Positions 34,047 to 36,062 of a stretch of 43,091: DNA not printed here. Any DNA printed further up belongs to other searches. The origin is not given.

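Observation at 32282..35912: Coupled PaaK-like adenylating enzyme and membrane-anchored C45 (isopenicillin-N-acyltransferase-like) enzyme at the cluster edge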

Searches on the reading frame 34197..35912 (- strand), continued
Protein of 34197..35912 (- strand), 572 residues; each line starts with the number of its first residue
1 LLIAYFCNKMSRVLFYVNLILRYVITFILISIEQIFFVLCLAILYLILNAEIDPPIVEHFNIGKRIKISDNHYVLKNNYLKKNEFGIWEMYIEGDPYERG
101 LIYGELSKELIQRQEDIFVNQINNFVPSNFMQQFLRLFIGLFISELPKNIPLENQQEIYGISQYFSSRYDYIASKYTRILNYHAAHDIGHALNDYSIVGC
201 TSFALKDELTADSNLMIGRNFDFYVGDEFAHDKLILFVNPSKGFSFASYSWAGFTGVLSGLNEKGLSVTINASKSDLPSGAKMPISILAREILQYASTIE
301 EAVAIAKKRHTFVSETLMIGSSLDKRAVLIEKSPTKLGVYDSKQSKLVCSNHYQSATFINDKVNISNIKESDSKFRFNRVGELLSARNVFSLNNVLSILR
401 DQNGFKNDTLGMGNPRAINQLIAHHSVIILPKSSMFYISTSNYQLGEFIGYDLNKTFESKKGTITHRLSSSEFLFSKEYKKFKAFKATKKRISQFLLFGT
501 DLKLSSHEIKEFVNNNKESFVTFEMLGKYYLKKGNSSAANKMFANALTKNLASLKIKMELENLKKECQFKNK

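Call 28: search_protein_families(library=pfam, proteins=[P0369, P0376, P0380, P0358, P0354, P0345, P0267, P0299], max_evalue=0.0001)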
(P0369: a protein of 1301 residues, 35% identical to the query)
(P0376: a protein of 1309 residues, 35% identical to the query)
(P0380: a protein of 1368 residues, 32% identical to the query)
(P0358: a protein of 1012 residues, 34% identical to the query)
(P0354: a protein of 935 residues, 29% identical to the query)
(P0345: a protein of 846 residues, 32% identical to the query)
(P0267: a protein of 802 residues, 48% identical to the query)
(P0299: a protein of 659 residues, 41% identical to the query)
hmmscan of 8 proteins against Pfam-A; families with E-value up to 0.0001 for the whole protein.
P0369 (1301 aa): 3 families
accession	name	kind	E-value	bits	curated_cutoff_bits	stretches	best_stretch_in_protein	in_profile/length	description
PF03417.21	AAT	-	1.9e-23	83.8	23.2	1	955-1182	5-219/225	Acyl-coenzyme A:6-aminopenicillanic acid acyl-transferase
PF03176.21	MMPL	-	1.7e-13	50.7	20.5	2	216-400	112-308/333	MMPL family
PF14559.12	TPR_19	-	7.9e-06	26.6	25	1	1236-1297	7-67/68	Tetratricopeptide repeat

P0376 (1309 aa): 2 families
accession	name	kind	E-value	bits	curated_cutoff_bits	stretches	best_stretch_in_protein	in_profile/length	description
PF03417.21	AAT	-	1.2e-19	71.4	23.2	1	963-1152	6-184/225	Acyl-coenzyme A:6-aminopenicillanic acid acyl-transferase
PF03176.21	MMPL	-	5.7e-06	25.9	20.5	1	608-765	124-299/333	MMPL family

P0380 (1368 aa): 2 families
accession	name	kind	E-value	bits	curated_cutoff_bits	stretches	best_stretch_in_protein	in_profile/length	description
PF03417.21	AAT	-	1.6e-12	48.1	23.2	1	999-1193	2-186/225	Acyl-coenzyme A:6-aminopenicillanic acid acyl-transferase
PF03176.21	MMPL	-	9.1e-11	41.7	20.5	1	166-387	76-299/333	MMPL family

P0358 (1012 aa): 2 families
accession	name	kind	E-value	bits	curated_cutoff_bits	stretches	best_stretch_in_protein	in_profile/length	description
PF01522.26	Polysacc_deac_1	-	1e-28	100.2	23.1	1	62-185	3-124/124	Polysaccharide deacetylase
PF03417.21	AAT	-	3.3e-17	63.4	23.2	1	643-817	4-170/225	Acyl-coenzyme A:6-aminopenicillanic acid acyl-transferase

P0354 (935 aa): 3 families
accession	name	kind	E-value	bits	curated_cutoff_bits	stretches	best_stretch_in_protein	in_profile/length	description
PF03417.21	AAT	-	3.3e-18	66.6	23.2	1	570-764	4-187/225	Acyl-coenzyme A:6-aminopenicillanic acid acyl-transferase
PF07719.23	TPR_2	-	2.1e-06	27.8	27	0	886-915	3-32/34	Tetratricopeptide repeat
PF13432.12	TPR_16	-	1.8e-05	25.5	32.7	1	856-917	3-64/65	Tetratricopeptide repeat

P0345 (846 aa): 3 families
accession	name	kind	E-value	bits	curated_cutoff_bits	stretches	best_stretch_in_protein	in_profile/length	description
PF01553.26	Acyltransferase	-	2.2e-22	79.7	23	1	89-208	8-131/132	Acyltransferase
PF03417.21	AAT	-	1.5e-20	74.3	23.2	1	479-676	5-187/225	Acyl-coenzyme A:6-aminopenicillanic acid acyl-transferase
PF07719.23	TPR_2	-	9.5e-05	22.7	27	0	798-828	4-34/34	Tetratricopeptide repeat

P0267 (802 aa): 2 families
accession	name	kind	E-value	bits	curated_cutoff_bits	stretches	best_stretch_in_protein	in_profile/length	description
PF00535.33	Glycos_transf_2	-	1.3e-22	80.9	23.3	1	591-747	1-165/168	Glycosyl transferase family 2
PF03417.21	AAT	-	1.9e-21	77.2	23.2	1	189-365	3-171/225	Acyl-coenzyme A:6-aminopenicillanic acid acyl-transferase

P0299 (659 aa): 1 family
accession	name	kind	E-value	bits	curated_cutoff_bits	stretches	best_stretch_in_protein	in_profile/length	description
PF03417.21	AAT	-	2.4e-18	67.1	23.2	1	189-309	5-121/225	Acyl-coenzyme A:6-aminopenicillanic acid acyl-transferase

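Call 35: predict_structure(alignment_id=A1)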
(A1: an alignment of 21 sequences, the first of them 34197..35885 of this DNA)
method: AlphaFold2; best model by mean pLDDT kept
length: 563 residues; sequences in the alignment: 21
mean_pLDDT: 79.7   pTM: 0.80
mean pLDDT of the five models: 79.7, 76.6, 74.7, 72.9, 71.9
residues with pLDDT >= 90: 186; 70-90: 239; 50-70: 119; < 50: 19
segments of 3 or more residues with pLDDT < 50: 185-188, 264-272, 302-305
pLDDT, mean of each block of 10 residues (from residue 1): 77 87 84 63 72 92 95 93 92 91 81 70 68 54 79 84 73 60 53 86 92 67 88 94 69 95 48 60 92 83 64 92 72 80 72 71 69 85 91 63 53 77 95 86 96 93 84 84 81 91 87 90 93 93 76 89 59
secondary structure, 60 per line:
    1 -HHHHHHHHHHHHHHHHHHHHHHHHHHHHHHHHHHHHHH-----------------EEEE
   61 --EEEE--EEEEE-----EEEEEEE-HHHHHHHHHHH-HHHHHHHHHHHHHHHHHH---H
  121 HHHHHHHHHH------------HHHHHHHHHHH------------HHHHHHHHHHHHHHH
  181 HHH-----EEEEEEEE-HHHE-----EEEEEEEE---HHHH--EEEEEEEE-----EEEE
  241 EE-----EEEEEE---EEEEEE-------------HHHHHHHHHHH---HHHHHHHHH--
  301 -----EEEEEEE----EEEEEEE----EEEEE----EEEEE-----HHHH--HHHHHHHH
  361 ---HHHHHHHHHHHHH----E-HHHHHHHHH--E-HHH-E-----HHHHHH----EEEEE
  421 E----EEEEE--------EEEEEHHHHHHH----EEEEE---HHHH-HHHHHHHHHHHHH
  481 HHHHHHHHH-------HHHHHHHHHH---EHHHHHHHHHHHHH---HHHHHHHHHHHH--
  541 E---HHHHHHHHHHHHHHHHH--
elements in order: H2-39 E57-60 E63-66 E69-73 E79-85 H87-97 H99-116 H120-130 H143-153 H166-183 E189-196 E207-214 H218-221 E224-231 E237-242 E248-253 E257-262 H276-286 H290-298 E306-312 E317-323 E328-332 E337-341 H347-350 H353-360 H364-376 H383-391 H406-411 E416-421 E426-430 E439-443 H444-450 E455-459 H463-466 H468-489 H497-506 H511-523 H527-538 H545-561

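Call 38: fold_search(model_id=the predicted structure, library=pdb)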
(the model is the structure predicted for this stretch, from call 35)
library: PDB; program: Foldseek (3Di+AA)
matches with E <= 10: 785; with E <= 0.001: 26
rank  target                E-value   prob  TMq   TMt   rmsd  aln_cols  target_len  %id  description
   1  2x1c_A                3.9e-13  1.00  0.49  0.73   5.2       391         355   17  The crystal structure of precursor acyl coenzyme A:isopenicillin N acyltransferase from Penicillium chrysogenum (released 2010-03-09)
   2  2x1c_B                7.4e-13  1.00  0.48  0.73   5.2       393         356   16  The crystal structure of precursor acyl coenzyme A:isopenicillin N acyltransferase from Penicillium chrysogenum (released 2010-03-09)
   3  2x1d_B                1.3e-12  1.00  0.46  0.70   5.2       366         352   17  The crystal structure of mature acyl coenzyme A:isopenicillin N acyltransferase from Penicillium chrysogenum (released 2010-03-09)
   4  2x1d_C                2.8e-12  1.00  0.44  0.67   5.8       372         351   16  The crystal structure of mature acyl coenzyme A:isopenicillin N acyltransferase from Penicillium chrysogenum (released 2010-03-09)
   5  2x1d_A                5.4e-12  1.00  0.46  0.70   5.1       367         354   18  The crystal structure of mature acyl coenzyme A:isopenicillin N acyltransferase from Penicillium chrysogenum (released 2010-03-09)
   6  2x1d_D                7.3e-12  1.00  0.45  0.68   5.7       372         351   16  The crystal structure of mature acyl coenzyme A:isopenicillin N acyltransferase from Penicillium chrysogenum (released 2010-03-09)
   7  2x1e_C                1.5e-11  1.00  0.48  0.73   5.5       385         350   17  The crystal structure of mature acyl coenzyme A:isopenicillin N acyltransferase from Penicillium chrysogenum in comple (released 2010-03-09)
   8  5u81_A                4.1e-10  1.00  0.40  0.58   6.3       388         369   16  Acid ceramidase (ASAH1, aCDase) from naked mole rat, Cys143Ala, uncleaved (released 2018-03-28)
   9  5u84_A                1.2e-09  1.00  0.38  0.56   6.4       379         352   17  Acid ceramidase (ASAH1, aCDase) from common minke whale, Cys143Ala, uncleaved (released 2018-03-28)
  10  5u84_B                3.1e-09  1.00  0.36  0.55   7.3       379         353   16  Acid ceramidase (ASAH1, aCDase) from common minke whale, Cys143Ala, uncleaved (released 2018-03-28)
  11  6dxw_A                7.4e-08  1.00  0.36  0.58   8.0       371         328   16  Human N-acylethanolamine-hydrolyzing acid amidase (NAAA) precursor (C126A) (released 2018-09-26)
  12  6dy3_B                3.2e-06  1.00  0.28  0.64   6.0       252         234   18  Caenorhabditis elegans N-acylethanolamine-hydrolyzing acid amidase (NAAA) ortholog (released 2018-09-26)
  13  4e56_A                1.1e-05  1.00  0.37  0.32   9.8       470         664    9  Crystal Structure of spacer 8aa-shortened cephalosporin acylase mutant (released 2013-03-20)
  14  5img_A                1.4e-05  1.00  0.33  0.39  17.9       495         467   11  C9A mutant of C69-family cysteine dipeptidase from Lactobacillus farciminis (released 2017-03-15)
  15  1keh                  1.9e-05  1.00  0.39  0.33   8.8       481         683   10  Precursor structure of cephalosporin acylase (released 2002-05-16)
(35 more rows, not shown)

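Call 52: find_related_loci(query=A3, collection=genome_contigs, flank=10000)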
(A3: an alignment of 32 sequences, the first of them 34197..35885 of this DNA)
Query A3 (563 aa) in genome_contigs; peptide patterns used: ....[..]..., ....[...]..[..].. (x = any residue, [..] = any of these).
600 stretches matched a pattern (row limit reached: there are more); 576 encode a relative of the query (tblastn E <= 1e-3); the best 80 are kept; 80 distinct loci.
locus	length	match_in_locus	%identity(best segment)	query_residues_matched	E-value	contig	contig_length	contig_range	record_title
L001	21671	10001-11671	61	3-558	0e+0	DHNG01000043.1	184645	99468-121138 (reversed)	MAG TPA_asm: Flavobacteriales bacterium UBA5422 UBA5422_contig_735, whole genome shotgun sequence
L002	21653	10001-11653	66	11-561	0e+0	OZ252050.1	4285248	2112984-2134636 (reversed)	MAG: Crocinitomicaceae bacterium isolate a728cfb8-245c-4e64-8229-4316d59fef07 genome assembly, chromosome: 1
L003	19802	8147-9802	62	8-558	0e+0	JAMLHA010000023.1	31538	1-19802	MAG: Crocinitomicaceae bacterium isolate ACE_NR_BACT17 ACE_NR_BACT17_23, whole genome shotgun sequence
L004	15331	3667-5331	61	5-558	0e+0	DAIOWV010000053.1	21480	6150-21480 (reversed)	MAG TPA_asm: Taishania sp. isolate CTOTU40151 NODE_2724_length_21480_cov_3.705764, whole genome shotgun sequence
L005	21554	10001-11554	63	41-558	0e+0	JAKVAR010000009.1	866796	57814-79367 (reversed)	MAG: Crocinitomicaceae bacterium isolate ALOHA_ZT_7 ZT-Crocinitomicaceae-2_9, whole genome shotgun sequence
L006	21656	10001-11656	60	8-559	0e+0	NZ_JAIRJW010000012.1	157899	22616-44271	MAG: Fluviicola sp. isolate Ast373_bin2 k119_468762, whole genome shotgun sequence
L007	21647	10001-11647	59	11-555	0e+0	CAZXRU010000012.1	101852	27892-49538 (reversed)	MAG TPA_asm: uncultured Fluviicola sp. isolate SRP220891_co3_295 genome assembly, contig: NODE_99_length_101852_cov_9.17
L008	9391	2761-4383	63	19-559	0e+0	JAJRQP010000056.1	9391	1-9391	MAG: Bacteroidetes bacterium isolate Dive100_bin10.67 k141_239668, whole genome shotgun sequence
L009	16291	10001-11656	60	10-559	0e+0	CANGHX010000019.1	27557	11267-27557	MAG: Flavobacteriales bacterium isolate Jr-25may17-93 genome assembly, contig: Jr-25may17-C1730, whole genome shotgun se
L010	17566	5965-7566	52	11-544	0e+0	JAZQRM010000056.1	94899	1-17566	MAG: Taishania sp. isolate T1900045231_TH20190001.MAGScoT_cleanbin_000004 SGB_5406_k141_107614, whole genome shotgun seq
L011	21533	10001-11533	53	55-562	0e+0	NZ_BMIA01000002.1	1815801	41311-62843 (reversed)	Dyadobacter endophyticus strain CGMCC 1.15288 sequence02, whole genome shotgun sequence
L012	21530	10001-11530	55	55-561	0e+0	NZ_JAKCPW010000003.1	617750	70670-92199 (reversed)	Dyadobacter sp. CY261 Scaffold3_1, whole genome shotgun sequence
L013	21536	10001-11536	53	55-562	0e+0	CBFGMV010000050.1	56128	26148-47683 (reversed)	MAG TPA_asm: uncultured Dyadobacter sp. isolate ERR5385024_concoct_9 genome assembly, contig: ERZ27258638.154, whole gen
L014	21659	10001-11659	51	9-559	0e+0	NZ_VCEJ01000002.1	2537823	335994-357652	Dyadobacter luticola strain T17 NODE_1, whole genome shotgun sequence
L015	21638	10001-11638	51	10-545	2e-180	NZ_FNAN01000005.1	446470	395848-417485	Dyadobacter soli strain DSM 25329, whole genome shotgun sequence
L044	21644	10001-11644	45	11-546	1e-152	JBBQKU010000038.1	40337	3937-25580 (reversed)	MAG: Bacteroidota bacterium isolate Co_metawrap_567 Cmw_567_k141_13020282_length_40337_cov_17.9053, whole genome shotgun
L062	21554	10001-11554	46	44-552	2e-150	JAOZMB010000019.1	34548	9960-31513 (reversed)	MAG: Bacteroidales bacterium isolate GMC2.metabat2.30 GMC2_121_length_34548_cov_12.967907, whole genome shotgun sequence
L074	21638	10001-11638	44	26-558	4e-149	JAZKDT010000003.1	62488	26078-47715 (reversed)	MAG: Bacteroidota bacterium isolate DC_HB_01_SPN181219-bin064_1 DCHB01SPN_B064_1_000000000003, whole genome shotgun sequ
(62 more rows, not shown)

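Call 56: list_cluster_members(proteins=[P0368, P0374, P0379, P0383, P0369, P0376, P0380, P0345, P0358, P0267])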
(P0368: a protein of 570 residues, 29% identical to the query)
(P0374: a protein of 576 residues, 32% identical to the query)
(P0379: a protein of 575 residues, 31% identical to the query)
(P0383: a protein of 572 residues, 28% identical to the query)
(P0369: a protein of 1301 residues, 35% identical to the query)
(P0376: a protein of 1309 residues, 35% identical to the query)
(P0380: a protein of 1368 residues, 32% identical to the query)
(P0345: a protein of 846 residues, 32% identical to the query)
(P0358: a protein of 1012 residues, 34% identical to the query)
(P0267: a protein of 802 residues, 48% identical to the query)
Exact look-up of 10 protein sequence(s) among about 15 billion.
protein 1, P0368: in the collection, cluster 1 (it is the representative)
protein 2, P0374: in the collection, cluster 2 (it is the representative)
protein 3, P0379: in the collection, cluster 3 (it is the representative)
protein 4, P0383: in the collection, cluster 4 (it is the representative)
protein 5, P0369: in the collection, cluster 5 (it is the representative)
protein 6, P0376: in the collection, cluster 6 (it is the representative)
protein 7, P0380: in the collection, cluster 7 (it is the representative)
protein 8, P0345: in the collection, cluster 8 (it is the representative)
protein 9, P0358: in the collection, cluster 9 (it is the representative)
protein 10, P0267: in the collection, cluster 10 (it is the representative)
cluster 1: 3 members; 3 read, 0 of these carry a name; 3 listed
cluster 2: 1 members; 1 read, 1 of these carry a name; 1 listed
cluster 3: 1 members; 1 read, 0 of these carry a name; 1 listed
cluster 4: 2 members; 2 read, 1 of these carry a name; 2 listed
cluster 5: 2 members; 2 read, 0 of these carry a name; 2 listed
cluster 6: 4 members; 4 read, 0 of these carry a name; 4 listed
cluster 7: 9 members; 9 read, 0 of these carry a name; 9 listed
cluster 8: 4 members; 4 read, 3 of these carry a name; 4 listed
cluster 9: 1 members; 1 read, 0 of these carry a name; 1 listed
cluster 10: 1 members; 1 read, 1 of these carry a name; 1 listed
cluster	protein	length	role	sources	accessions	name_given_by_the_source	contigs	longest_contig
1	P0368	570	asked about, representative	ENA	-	-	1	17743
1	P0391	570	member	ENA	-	-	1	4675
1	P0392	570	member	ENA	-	-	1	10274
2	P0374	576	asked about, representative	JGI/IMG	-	Acyl-coenzyme A:6-aminopenicillanic acid acyl-transferase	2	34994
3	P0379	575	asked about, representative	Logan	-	-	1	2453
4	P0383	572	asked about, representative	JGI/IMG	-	predicted choloylglycine hydrolase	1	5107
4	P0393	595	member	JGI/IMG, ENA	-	-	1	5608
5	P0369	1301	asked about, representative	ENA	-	-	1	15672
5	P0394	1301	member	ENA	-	-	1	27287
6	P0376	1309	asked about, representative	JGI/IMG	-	-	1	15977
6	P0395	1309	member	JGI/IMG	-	-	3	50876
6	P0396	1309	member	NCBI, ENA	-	-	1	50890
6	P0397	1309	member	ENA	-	-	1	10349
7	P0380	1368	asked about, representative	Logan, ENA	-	-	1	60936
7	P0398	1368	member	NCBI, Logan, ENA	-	-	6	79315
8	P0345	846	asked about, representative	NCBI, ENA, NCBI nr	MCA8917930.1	MAG: 1-acyl-sn-glycerol-3-phosphate acyltransferase [Planctomycetes bacterium] | 1-acyl-sn-glycerol-3-phosphate acyltransferase [Planctomycetota bacterium]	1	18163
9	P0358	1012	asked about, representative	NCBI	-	-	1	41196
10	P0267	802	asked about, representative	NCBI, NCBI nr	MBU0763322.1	MAG: glycosyltransferase, partial [Bacteroidetes bacterium] | glycosyltransferase [Bacteroidota bacterium]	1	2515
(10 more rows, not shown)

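Call 57: find_encoding_contigs(protein=P0380, flank=10000, max_places=3)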
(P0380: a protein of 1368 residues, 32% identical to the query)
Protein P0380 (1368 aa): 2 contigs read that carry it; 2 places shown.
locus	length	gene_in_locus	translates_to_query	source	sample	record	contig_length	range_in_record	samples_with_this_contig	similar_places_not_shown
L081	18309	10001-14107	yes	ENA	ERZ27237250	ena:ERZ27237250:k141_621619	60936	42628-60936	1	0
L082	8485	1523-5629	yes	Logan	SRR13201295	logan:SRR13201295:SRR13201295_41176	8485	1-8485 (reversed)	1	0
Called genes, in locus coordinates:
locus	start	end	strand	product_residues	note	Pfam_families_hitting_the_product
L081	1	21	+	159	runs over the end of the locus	PF00160:Pro_isomerase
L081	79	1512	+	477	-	PF00535:Glycos_transf_2, PF13641:Glyco_tranf_2_3 (faint), PF13489:Methyltransf_23, PF13847:Methyltransf_31, PF08241:Methyltransf_11, PF08242:Methyltransf_12, PF13649:Methyltransf_25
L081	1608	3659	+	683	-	PF09913:DUF2142 (weak)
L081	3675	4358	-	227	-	PF00730:HhH-GPD, PF00633:HHH (weak)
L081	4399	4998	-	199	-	-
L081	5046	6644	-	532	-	PF00342:PGI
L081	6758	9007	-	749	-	PF02922:CBM_48, PF00128:Alpha-amylase, PF02806:Alpha-amylase_C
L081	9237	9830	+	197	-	PF03548:LolA (weak)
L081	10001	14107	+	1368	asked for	PF03176:MMPL, PF03417:AAT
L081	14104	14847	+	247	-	-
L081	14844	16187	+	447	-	PF00501:AMP-binding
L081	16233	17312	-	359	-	PF07470:Glyco_hydro_88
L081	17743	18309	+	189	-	?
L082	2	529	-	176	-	?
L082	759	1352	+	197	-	PF03548:LolA (weak)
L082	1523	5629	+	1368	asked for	PF03176:MMPL, PF03417:AAT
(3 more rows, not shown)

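Call 58: find_encoding_contigs(protein=P0345, flank=10000, max_places=2)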
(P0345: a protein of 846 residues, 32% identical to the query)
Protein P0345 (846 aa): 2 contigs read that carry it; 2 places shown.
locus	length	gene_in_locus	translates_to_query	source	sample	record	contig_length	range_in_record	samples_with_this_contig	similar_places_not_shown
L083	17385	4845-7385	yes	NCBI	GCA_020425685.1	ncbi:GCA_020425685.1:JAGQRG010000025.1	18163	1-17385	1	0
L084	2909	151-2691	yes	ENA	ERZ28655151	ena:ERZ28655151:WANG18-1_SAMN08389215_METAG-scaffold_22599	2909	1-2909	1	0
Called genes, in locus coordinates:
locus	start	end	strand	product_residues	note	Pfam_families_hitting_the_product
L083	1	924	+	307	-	PF01593:Amino_oxidase (weak)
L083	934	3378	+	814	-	PF03176:MMPL, PF02460:Patched (weak)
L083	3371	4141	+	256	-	-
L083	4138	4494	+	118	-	PF07977:FabA (weak), PF22818:ApeI-like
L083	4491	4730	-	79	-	PF00550:PP-binding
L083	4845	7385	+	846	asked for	PF01553:Acyltransferase, PF03417:AAT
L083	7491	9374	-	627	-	-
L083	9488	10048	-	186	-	PF04542:Sigma70_r2, PF08281:Sigma70_r4_2, PF04545:Sigma70_r4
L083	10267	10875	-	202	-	PF00163:Ribosomal_S4, PF01479:S4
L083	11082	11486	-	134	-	-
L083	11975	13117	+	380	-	PF01053:Cys_Met_Meta_PP, PF00155:Aminotran_1_2 (faint)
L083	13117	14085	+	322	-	PF01379:Porphobil_deam, PF03900:Porphobil_deamC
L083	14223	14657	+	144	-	-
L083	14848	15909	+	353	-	-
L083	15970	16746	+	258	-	PF00072:Response_reg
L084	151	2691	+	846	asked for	PF01553:Acyltransferase, PF03417:AAT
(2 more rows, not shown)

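Call 59: find_encoding_contigs(protein=P0374, flank=10000, max_places=2)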
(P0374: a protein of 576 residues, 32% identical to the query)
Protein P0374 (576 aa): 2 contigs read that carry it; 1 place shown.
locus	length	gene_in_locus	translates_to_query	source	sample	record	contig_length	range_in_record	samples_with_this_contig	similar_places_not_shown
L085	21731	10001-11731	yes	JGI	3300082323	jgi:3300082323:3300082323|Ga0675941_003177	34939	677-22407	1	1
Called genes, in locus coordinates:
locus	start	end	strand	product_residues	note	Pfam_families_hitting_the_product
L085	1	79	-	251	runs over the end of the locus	?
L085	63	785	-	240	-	PF03548:LolA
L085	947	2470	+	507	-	PF07992:Pyr_redox_2 (faint), PF00890:FAD_binding_2 (faint), PF01266:DAO (faint), PF01593:Amino_oxidase, PF13450:NAD_binding_8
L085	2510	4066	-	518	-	-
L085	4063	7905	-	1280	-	PF03176:MMPL, PF01553:Acyltransferase, PF05175:MTS (weak), PF13489:Methyltransf_23, PF08241:Methyltransf_11, PF08242:Methyltransf_12, PF13649:Methyltransf_25, PF13847:Methyltransf_31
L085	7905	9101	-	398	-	PF00535:Glycos_transf_2, PF09835:DUF2062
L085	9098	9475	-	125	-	PF22818:ApeI-like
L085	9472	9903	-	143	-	PF22817:ApeP-like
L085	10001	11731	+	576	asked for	PF03417:AAT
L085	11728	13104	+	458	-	PF02310:B12-binding, PF04055:Radical_SAM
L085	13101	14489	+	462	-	PF00501:AMP-binding, PF13193:AMP-binding_C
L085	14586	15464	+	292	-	PF00941:FAD_binding_5, PF03450:CO_deh_flav_C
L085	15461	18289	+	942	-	PF00111:Fer2, PF01799:Fer2_2, PF01315:Ald_Xan_dh_C, PF02738:MoCoBD_1, PF20256:MoCoBD_2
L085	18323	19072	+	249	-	PF00106:adh_short, PF08659:KR, PF13561:adh_short_C2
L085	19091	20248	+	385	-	PF00108:Thiolase_N, PF22691:Thiolase_C_1, PF02803:Thiolase_C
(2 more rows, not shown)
